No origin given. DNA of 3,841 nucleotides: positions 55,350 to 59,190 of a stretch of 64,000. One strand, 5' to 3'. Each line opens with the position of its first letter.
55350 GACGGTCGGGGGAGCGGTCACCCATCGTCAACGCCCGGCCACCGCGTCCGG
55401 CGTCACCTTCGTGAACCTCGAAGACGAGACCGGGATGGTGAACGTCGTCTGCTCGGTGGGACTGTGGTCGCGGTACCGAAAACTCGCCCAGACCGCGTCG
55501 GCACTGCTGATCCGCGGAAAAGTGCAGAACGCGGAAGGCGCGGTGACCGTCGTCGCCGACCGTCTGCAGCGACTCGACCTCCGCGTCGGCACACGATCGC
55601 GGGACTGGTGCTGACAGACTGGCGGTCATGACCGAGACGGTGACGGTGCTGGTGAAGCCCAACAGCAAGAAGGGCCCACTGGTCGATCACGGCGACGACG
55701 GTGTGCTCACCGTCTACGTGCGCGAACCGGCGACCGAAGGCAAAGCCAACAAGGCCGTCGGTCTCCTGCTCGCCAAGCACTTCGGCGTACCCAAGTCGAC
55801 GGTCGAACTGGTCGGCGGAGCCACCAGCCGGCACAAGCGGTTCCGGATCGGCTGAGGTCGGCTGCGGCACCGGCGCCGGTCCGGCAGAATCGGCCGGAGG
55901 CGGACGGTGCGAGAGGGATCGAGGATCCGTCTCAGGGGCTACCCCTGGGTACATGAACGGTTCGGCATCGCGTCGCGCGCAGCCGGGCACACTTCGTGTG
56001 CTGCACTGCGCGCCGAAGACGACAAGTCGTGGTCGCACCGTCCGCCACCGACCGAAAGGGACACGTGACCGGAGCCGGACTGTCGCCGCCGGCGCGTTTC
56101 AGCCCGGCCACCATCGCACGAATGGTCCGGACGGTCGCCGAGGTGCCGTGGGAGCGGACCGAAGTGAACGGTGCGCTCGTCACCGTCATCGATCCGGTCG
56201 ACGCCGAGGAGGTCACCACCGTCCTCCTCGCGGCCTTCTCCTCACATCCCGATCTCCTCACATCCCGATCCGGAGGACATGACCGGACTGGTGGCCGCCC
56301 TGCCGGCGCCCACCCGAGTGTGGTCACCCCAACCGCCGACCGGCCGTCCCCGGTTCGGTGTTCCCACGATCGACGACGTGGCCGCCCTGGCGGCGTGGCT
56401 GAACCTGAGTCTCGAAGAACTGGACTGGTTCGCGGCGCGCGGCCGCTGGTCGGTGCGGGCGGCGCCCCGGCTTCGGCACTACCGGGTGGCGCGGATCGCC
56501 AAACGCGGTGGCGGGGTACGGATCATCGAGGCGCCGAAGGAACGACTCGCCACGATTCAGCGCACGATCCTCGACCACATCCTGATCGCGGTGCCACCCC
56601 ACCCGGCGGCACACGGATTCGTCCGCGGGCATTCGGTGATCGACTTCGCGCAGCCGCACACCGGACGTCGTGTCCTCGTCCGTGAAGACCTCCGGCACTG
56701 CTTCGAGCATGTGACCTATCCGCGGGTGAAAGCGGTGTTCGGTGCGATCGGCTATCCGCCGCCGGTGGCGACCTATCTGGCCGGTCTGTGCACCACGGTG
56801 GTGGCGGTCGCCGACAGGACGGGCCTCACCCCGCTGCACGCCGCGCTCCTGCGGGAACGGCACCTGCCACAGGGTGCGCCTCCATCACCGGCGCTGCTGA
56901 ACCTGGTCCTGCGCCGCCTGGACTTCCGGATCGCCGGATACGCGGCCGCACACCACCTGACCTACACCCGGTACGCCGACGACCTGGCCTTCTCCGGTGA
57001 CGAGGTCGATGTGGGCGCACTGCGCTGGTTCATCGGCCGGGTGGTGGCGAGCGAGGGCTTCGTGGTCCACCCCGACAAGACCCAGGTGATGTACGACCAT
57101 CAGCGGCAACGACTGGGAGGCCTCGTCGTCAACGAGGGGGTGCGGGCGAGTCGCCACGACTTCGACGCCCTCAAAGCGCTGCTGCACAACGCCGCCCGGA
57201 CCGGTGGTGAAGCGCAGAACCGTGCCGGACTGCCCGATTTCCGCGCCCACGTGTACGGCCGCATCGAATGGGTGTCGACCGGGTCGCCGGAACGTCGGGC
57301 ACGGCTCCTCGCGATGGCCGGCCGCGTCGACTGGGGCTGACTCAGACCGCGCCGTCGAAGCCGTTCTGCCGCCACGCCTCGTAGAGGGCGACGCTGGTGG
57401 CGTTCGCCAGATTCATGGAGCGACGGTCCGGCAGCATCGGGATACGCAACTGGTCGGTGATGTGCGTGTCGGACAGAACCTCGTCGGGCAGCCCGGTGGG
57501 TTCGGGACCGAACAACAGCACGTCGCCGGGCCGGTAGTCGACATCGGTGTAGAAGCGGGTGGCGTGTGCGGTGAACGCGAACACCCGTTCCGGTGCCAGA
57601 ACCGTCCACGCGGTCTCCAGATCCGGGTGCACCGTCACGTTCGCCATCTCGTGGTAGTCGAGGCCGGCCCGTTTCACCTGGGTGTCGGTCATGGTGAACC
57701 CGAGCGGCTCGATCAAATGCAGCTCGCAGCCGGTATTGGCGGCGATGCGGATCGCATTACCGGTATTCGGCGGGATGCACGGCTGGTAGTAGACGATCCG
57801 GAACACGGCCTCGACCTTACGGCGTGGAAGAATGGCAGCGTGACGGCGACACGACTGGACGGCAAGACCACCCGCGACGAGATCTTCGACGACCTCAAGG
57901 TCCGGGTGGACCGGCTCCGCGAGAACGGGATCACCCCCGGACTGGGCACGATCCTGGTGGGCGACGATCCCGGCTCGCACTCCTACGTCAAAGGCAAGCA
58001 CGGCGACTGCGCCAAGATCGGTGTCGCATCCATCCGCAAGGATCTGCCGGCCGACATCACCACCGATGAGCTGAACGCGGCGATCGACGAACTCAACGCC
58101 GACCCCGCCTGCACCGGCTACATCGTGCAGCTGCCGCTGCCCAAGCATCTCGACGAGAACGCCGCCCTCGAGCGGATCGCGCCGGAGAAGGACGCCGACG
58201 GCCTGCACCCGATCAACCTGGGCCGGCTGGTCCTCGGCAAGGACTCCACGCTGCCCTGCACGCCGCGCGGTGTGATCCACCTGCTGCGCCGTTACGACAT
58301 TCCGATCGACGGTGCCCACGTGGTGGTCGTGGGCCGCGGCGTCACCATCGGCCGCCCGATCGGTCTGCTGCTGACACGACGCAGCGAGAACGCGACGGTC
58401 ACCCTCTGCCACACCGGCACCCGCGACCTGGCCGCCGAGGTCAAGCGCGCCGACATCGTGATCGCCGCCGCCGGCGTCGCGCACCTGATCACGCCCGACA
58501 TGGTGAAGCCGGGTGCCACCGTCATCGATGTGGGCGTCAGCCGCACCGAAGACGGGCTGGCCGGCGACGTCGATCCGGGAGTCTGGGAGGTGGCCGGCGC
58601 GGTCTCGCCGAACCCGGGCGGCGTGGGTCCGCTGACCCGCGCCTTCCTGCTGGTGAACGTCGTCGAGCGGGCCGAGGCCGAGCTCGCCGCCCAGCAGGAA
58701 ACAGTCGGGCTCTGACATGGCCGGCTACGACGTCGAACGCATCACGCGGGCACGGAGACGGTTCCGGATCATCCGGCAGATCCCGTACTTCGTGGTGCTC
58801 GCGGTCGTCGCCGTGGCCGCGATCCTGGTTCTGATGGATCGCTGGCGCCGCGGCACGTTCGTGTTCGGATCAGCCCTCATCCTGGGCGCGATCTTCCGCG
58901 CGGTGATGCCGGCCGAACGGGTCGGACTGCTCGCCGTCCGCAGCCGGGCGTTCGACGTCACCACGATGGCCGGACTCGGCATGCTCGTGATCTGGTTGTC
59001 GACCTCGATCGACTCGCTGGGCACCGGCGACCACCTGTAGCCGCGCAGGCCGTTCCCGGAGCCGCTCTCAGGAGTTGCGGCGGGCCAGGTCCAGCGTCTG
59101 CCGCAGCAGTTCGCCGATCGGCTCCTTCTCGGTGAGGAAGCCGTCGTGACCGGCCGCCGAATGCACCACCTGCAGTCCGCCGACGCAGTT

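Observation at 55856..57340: Compact retron-like module (a1/a2 repeat + structured ncRNA + Ec86-like RT) with no recognisable effector, next to dnaE2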

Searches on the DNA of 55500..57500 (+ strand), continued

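Call 61: search_with_rna_model(model_id=R1, sources=[L082, L002, window, L001, L003, L004], max_evalue=1, show_alignments=6)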
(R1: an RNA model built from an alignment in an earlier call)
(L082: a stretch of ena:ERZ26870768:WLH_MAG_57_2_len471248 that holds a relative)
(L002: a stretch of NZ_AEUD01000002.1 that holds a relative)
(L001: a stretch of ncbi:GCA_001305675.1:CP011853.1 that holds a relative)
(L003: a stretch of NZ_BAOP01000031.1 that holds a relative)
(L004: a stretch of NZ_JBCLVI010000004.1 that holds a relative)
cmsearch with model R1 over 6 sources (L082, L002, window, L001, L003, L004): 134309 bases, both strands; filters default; matches with E-value up to 1: 6.
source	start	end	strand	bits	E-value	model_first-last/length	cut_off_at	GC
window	55891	56054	+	119.9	8.3e-20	1-166/166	no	0.7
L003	5820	5984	+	114.4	7.9e-19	1-166/166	no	0.67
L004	5816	5978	+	109.2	6.8e-18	1-166/166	no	0.64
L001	7828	7991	+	105.8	2.9e-17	1-166/166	no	0.72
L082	5832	5985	+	60.1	4.5e-09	1-166/166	no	0.66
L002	5661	5847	+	34.1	0.00021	1-166/166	no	0.67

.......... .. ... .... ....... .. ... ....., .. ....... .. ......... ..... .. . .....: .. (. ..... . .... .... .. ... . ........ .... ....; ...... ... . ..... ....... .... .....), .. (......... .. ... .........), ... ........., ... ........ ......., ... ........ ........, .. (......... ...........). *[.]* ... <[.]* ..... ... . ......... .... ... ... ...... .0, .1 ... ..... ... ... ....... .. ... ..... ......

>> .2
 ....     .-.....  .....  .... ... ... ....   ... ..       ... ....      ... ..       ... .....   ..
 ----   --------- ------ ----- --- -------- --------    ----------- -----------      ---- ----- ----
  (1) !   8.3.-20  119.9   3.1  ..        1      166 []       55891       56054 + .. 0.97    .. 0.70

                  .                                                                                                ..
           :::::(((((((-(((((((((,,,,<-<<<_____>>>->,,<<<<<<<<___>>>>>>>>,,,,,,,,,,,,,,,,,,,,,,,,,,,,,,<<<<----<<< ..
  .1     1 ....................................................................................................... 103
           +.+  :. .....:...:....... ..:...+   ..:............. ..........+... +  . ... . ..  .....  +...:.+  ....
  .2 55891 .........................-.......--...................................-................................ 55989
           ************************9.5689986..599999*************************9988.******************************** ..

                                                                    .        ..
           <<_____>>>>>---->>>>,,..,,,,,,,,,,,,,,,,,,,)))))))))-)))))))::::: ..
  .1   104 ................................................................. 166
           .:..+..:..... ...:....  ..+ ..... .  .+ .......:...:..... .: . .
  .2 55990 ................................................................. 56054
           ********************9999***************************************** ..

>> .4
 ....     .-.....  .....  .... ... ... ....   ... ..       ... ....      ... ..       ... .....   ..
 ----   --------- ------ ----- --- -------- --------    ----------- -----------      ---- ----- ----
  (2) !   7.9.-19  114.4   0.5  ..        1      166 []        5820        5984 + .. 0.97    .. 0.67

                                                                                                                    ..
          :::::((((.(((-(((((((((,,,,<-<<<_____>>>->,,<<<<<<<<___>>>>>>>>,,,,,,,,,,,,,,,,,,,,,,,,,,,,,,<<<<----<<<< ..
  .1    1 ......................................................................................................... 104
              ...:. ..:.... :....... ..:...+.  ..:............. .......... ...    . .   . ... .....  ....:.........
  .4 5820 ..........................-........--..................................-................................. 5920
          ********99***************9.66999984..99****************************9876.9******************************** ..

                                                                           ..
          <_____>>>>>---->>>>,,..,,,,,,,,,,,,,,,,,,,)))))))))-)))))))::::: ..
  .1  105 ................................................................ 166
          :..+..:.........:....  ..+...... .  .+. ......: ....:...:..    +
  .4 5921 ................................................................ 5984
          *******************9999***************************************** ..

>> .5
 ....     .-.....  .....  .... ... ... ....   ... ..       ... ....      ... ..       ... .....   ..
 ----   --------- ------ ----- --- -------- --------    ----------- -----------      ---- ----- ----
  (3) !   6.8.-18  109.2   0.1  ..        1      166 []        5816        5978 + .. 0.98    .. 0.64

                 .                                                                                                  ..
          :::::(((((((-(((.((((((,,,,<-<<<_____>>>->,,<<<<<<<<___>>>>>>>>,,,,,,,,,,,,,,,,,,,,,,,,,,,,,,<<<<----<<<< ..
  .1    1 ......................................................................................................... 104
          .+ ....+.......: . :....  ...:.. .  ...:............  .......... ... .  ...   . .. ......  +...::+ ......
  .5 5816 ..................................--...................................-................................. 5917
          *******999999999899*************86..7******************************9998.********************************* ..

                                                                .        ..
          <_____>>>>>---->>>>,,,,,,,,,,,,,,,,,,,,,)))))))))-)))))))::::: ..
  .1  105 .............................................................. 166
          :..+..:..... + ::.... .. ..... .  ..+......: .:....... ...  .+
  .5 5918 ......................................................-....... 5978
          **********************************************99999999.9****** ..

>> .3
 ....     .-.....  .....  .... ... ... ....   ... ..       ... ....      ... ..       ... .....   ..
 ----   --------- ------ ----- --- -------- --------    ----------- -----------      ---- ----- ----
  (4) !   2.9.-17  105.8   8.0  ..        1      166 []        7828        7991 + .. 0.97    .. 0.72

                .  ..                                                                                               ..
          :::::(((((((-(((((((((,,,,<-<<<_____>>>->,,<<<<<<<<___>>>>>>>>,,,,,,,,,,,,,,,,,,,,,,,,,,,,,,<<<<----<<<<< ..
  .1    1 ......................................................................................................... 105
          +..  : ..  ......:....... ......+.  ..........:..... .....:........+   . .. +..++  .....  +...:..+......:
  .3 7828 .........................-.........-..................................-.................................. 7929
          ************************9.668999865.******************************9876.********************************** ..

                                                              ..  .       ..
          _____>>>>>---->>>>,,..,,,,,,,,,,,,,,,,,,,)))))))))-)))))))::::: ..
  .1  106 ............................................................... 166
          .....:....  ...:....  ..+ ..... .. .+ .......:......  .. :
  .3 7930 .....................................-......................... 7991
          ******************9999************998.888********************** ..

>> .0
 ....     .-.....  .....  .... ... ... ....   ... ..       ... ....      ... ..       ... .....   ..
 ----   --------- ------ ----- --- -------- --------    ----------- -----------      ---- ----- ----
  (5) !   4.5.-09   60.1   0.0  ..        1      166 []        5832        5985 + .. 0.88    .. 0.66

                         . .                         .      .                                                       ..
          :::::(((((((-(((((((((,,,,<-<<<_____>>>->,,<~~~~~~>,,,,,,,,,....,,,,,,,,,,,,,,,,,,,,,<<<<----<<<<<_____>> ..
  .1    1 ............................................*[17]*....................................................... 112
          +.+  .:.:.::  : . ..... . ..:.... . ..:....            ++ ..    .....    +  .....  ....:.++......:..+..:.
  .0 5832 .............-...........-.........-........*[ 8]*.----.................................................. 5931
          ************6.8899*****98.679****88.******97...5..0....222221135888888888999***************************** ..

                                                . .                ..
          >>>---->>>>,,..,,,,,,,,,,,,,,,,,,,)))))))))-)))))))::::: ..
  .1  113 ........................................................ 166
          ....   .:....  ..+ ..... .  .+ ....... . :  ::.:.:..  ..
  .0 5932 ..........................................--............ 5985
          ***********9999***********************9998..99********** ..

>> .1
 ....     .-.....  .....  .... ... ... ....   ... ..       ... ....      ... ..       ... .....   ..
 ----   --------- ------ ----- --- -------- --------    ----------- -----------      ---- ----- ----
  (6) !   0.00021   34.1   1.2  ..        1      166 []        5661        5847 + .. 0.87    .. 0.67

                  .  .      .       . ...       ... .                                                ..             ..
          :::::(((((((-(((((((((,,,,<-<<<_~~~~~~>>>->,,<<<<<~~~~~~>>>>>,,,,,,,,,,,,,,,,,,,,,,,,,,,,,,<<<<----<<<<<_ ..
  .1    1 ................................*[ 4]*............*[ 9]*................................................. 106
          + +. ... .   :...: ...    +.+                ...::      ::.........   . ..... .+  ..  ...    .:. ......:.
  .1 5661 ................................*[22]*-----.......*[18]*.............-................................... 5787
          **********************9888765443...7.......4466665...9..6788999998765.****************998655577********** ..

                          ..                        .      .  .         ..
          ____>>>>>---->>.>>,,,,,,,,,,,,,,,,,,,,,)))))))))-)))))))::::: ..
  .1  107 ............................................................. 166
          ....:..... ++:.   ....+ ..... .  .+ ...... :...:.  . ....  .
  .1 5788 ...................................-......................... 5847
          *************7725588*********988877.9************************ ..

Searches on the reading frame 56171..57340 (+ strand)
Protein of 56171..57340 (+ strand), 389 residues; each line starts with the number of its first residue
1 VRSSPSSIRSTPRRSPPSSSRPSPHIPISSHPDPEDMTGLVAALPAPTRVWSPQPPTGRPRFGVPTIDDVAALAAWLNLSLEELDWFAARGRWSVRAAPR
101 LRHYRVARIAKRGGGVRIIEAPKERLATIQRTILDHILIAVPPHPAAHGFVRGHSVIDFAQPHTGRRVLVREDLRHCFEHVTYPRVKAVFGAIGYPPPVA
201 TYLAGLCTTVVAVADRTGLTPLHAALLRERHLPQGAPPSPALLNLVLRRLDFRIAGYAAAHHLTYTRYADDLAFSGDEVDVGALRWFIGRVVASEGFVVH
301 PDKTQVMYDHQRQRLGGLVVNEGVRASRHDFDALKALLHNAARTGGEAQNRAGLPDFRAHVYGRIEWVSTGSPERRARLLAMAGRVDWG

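Call 6: search_protein_families(library=pfam, proteins=[window:56171-57340:+], max_evalue=0.01)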
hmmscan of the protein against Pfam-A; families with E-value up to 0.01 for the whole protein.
window:56171-57340:+ (389 aa): 1 family
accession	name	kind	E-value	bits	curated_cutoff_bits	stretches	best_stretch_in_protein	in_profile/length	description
PF00078.32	RVT_1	-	2e-17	64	29.6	1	109-312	1-197/205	Reverse transcriptase (RNA-dependent DNA polymerase)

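Call 7: search_protein_families(library=padloc, proteins=[window:56171-57340:+], max_evalue=0.01)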
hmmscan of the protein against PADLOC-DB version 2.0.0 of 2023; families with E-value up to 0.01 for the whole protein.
window:56171-57340:+ (389 aa): 50 families (the best 25 are shown)
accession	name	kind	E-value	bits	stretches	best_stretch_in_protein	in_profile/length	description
PDLC02949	RT_other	-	1.6e-157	523.6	1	33-388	118-470/481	-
PDLC03740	RT_outgroup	-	1.4e-148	493.5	1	34-388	53-407/407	retron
PDLC02956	RT_XIII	-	2e-95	318.6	1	62-383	108-420/469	-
PDLC02944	RT_III-A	-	1.9e-61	207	1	67-388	42-370/597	-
PDLC02945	RT_III-A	-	9.8e-59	197.2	1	64-388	37-360/362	-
PDLC02942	RT_III-A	-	6.2e-58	194.5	1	102-369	68-318/341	-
PDLC02941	RT_II-A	-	3.5e-57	191.9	2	230-375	148-285/309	-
PDLC02943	RT_III-A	-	5.4e-56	187.8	1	102-370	48-300/322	-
PDLC02961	RT-TIR_XII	-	1.1e-54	184.2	2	229-369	152-310/475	single gene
PDLC02946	RT_III-A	-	1.2e-54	183.7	1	102-388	60-329/330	-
PDLC02962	RT-TIR_XII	-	1.5e-54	183.7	2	66-209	13-149/478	single gene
PDLC02955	RT_X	-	3.5e-54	182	1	102-348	23-249/272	-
PDLC03739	RT_Ec107-like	-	4e-53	178.7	1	102-375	35-294/307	retron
PDLC02960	RT-Protease_XI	-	5.3e-53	178.7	1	72-369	11-298/506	single gene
PDLC02959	RT-Protease_XI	-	2.1e-52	176.7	1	101-368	33-300/510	single gene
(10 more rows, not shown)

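Call 8: search_protein_families(library=ncbifam, proteins=[window:56171-57340:+], max_evalue=0.01)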
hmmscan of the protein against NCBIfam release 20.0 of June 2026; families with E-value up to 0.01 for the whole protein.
window:56171-57340:+ (389 aa): 5 families
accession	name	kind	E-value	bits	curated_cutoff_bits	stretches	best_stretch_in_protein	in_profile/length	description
NF042941.1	Retron_TIR_antiphage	equivalog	3e-44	151.6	600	1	98-368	23-301/464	TIR domain-containing anti-phage reverse transcriptase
NF038233.2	retron_St85_RT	exception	2.7e-43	148.3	235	1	102-351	23-263/289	retron St85 family RNA-directed DNA polymerase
NF038237.1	retron_Ec67_fus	exception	1.2e-40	139.5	450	1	102-350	35-291/572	retron Ec67 family RNA-directed DNA polymerase/endonuclease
TIGR04416.1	group_II_RT_mat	equivalog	4.8e-08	32.5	300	1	228-312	176-257/353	group II intron reverse transcriptase/maturase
NF041746.1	Drt2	equivalog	1.3e-06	27.8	390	1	230-310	222-302/416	antiviral reverse transcriptase Drt2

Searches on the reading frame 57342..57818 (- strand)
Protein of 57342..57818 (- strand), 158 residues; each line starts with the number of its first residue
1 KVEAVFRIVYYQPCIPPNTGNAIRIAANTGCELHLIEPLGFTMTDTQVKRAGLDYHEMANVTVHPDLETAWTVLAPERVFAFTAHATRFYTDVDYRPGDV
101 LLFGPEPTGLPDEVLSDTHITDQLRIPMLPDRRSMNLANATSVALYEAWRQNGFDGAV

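Call 6: search_protein_families(library=pfam, proteins=[window:57342-57818:-], max_evalue=0.01)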
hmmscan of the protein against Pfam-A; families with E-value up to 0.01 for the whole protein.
window:57342-57818:- (158 aa): 1 family
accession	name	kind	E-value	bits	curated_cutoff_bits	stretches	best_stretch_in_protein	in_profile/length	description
PF00588.24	SpoU_methylase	-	1.9e-30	106.2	29.7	1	6-146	2-142/142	SpoU rRNA Methylase family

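Call 7: search_protein_families(library=padloc, proteins=[window:57342-57818:-], max_evalue=0.01)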
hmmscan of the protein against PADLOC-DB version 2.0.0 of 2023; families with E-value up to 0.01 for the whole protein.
window:57342-57818:- (158 aa): 0 families

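Call 8: search_protein_families(library=ncbifam, proteins=[window:57342-57818:-], max_evalue=0.01)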
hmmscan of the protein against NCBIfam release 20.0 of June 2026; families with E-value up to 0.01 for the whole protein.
window:57342-57818:- (158 aa): 6 families
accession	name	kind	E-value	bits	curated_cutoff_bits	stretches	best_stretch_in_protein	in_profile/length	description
NF007683.0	PRK10358.1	equivalog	1.1e-54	184.6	282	1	6-158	2-154/157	tRNA (uridine(34)/cytosine(34)/5-carboxymethylaminomethyluridine(34)-2'-O)-methyltransferase TrmL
TIGR00185.1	tRNA_yibK_trmL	equivalog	3.5e-48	163.4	190.6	1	6-157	2-153/154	tRNA (uridine(34)/cytosine(34)/5-carboxymethylaminomethyluridine(34)-2'-O)-methyltransferase TrmL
TIGR00050.1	rRNA_methyl_1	subfamily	1.2e-08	35.1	167.15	1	6-151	5-156/233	TrmJ/YjtD family RNA methyltransferase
NF008295.0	PRK11081.1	equivalog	4.9e-07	29.5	227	1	48-152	60-165/230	tRNA (guanosine(18)-2'-O)-methyltransferase TrmH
NF007752.0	PRK10433.1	equivalog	0.0048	16.4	212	0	100-147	109-154/228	tRNA/rRNA methyltransferase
NF041077.1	tRNAmeth_TrmJ_Sulfolob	equivalog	0.0056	16.3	350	1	101-152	106-155/229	tRNA (cytidine-2'-O-)-methyltransferase TrmJ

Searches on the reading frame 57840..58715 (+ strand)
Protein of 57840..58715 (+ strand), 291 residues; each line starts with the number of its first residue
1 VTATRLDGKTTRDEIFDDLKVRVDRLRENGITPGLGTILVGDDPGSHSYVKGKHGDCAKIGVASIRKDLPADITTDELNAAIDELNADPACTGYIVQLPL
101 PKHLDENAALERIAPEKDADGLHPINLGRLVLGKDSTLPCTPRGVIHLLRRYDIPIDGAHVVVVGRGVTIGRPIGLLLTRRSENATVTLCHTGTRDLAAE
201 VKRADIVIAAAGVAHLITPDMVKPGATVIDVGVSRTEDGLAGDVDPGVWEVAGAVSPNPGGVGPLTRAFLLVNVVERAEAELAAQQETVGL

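Call 91: search_protein_families(library=pfam, proteins=[window:57840-58715:+], max_evalue=0.001)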
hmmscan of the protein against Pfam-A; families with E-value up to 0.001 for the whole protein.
window:57840-58715:+ (291 aa): 2 families
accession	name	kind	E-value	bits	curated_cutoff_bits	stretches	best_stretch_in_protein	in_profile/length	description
PF02882.25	THF_DHG_CYH_C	-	5.1e-59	198.6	27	1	123-280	1-158/160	Tetrahydrofolate dehydrogenase/cyclohydrolase, NAD(P)-binding domain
PF00763.28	THF_DHG_CYH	-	6.2e-37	126.8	32.8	1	6-120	1-115/115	Tetrahydrofolate dehydrogenase/cyclohydrolase, catalytic domain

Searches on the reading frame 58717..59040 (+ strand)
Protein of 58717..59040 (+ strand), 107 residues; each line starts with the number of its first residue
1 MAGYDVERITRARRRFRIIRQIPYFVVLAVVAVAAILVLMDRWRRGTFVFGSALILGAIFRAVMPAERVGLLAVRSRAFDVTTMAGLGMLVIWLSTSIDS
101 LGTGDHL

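Call 91: search_protein_families(library=pfam, proteins=[window:58717-59040:+], max_evalue=0.001)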
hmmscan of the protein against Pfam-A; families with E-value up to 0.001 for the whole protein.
window:58717-59040:+ (107 aa): 1 family
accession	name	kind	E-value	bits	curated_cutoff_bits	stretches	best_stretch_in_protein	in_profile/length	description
PF11222.13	DUF3017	-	4.8e-25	88.1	25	1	25-96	2-73/74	Protein of unknown function (DUF3017)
